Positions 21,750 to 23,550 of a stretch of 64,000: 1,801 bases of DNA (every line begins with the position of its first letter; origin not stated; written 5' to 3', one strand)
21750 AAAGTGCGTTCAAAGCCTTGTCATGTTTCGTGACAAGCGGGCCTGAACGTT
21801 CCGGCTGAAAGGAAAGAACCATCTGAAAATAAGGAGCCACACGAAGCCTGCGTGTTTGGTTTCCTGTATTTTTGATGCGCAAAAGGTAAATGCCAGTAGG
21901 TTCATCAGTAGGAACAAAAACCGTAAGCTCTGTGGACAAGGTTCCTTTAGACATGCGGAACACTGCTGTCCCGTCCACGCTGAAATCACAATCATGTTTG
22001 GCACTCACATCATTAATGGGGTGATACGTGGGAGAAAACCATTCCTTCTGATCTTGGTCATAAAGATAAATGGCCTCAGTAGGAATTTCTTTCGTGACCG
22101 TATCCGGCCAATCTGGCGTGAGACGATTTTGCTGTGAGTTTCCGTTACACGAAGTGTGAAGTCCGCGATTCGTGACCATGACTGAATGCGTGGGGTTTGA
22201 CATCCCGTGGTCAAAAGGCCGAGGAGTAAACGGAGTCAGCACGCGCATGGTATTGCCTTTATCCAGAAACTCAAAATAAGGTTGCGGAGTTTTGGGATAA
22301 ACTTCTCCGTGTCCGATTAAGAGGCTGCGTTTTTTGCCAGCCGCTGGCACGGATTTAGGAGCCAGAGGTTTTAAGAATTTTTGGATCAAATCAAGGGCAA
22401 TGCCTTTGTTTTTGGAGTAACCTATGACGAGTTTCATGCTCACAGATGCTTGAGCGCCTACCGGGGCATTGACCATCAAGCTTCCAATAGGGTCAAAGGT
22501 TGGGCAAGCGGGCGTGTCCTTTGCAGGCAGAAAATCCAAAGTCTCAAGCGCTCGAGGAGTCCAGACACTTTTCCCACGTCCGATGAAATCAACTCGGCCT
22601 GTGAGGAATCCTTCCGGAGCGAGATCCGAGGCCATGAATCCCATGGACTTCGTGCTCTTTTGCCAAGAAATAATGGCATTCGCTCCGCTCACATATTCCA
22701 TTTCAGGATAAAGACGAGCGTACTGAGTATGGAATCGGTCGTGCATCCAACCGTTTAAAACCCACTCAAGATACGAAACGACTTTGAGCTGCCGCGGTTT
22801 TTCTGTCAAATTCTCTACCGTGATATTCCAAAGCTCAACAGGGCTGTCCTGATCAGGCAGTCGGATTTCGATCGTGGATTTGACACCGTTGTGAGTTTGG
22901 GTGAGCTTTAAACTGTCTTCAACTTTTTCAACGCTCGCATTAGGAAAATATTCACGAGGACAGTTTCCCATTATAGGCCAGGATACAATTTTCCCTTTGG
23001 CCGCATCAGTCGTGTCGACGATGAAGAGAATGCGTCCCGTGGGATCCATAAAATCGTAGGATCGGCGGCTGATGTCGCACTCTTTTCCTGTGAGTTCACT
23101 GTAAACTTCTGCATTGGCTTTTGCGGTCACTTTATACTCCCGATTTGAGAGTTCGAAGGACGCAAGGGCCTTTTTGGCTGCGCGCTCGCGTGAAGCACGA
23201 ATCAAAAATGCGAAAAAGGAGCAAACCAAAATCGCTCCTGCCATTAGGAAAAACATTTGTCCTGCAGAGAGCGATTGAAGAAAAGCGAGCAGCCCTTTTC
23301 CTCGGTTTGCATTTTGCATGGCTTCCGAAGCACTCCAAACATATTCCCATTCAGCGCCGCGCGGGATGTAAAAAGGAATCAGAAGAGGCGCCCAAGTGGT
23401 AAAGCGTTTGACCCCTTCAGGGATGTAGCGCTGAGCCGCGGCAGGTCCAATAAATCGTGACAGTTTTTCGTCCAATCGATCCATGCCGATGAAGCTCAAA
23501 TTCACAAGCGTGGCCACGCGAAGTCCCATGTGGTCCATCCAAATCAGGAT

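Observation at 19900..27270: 2456-aa fusion of three extracytoplasmic repeats, a large polytopic membrane domain and a complete GH94 phosphorylase. It looks like a cyclic-glucan synthase without a recognisable GT-A domain.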

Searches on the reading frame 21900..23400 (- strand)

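Call 9: search_solved_structures(query=window:21900-23400:-, max_evalue=10, show_alignments=1)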
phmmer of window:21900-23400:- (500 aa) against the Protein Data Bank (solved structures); distinct sequences matched with E-value up to 10: 13.
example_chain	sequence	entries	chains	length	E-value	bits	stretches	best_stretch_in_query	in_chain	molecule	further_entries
8rf9_A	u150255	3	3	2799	8.4e-18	67.4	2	83-325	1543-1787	Cyclic beta 1-2 glucan synthetase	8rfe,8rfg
8rf0_A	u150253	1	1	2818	8.6e-18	67.3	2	83-325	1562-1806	Cyclic beta-(1,2)-glucan synthase NdvB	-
8bou_A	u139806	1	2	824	4.3e-05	25.4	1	376-497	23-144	N,N'-diacetylchitobiose phosphorylase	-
1v7v_A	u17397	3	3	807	0.003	19.4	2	169-286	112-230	chitobiose phosphorylase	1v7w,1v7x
6xyw_An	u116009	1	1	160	0.058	15.1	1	337-400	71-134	At5g09770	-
4zle_A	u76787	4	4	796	0.18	13.5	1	170-344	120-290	Putative b-glycan phosphorylase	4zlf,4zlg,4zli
3my6_A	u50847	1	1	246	0.49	12.1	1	113-200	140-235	Ribosome-inactivating protein momordin I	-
3mrw_A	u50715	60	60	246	0.67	11.6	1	113-200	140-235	Ribosome inactivating protein | rRNA N-glycosidase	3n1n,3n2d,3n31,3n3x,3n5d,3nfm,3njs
3mry_A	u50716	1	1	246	0.83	11.3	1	114-200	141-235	Ribosome inactivating protein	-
3qde_A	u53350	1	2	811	0.98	11.1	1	376-498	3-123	Cellobiose phosphorylase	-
8ho7_A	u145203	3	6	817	0.99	11.1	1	376-498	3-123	Cellobiose phosphorylase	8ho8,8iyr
9evs_1O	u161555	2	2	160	1.4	10.5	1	339-397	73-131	bL17m | 50S ribosomal protein L17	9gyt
3n1d_A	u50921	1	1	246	1.6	10.3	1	113-200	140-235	Ribosome inactivating protein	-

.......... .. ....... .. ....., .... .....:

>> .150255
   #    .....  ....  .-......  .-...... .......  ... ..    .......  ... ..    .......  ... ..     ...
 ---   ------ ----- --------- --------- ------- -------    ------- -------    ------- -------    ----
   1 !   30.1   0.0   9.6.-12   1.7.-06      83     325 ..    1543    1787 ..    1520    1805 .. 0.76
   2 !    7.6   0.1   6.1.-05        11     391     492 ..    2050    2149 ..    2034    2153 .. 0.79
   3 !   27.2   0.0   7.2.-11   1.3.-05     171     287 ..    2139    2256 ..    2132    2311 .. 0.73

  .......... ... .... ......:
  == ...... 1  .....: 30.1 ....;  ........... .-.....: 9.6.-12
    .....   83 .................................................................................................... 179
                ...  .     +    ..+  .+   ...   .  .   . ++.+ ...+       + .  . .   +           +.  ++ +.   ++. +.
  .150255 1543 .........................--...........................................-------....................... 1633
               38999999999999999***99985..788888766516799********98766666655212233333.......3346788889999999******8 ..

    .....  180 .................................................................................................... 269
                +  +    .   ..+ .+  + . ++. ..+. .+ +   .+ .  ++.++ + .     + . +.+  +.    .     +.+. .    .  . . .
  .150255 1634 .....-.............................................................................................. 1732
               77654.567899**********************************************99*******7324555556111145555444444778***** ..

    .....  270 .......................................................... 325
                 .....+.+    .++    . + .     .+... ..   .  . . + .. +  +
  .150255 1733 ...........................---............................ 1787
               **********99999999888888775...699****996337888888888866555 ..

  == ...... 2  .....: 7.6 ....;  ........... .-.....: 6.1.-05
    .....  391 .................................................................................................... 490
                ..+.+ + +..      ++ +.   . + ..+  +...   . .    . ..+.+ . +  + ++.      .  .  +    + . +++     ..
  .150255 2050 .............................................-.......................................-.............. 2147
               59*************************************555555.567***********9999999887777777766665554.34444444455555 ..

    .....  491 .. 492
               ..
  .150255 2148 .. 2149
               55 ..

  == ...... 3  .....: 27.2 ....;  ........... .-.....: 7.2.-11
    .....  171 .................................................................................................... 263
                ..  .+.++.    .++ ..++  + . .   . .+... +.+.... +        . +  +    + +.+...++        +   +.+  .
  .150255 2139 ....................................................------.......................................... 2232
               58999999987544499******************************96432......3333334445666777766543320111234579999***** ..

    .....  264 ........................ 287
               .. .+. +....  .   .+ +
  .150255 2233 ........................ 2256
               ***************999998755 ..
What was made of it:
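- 22420..23151 (-): GH94 accessory subdomain equivalent to Cgs GP1 (residues 1357-1600). It starts about 15 residues after the last transmembrane helix. Call 9: aligns to Cgs chain 8rf9 residues 1543-1787.
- Checked: The GH94-related part is about 1085 aa, starting at residue ~1357, because a Cgs 'GP1' subdomain precedes the Pfam hits (call 9).
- The GP1 subdomain is present (call 9).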
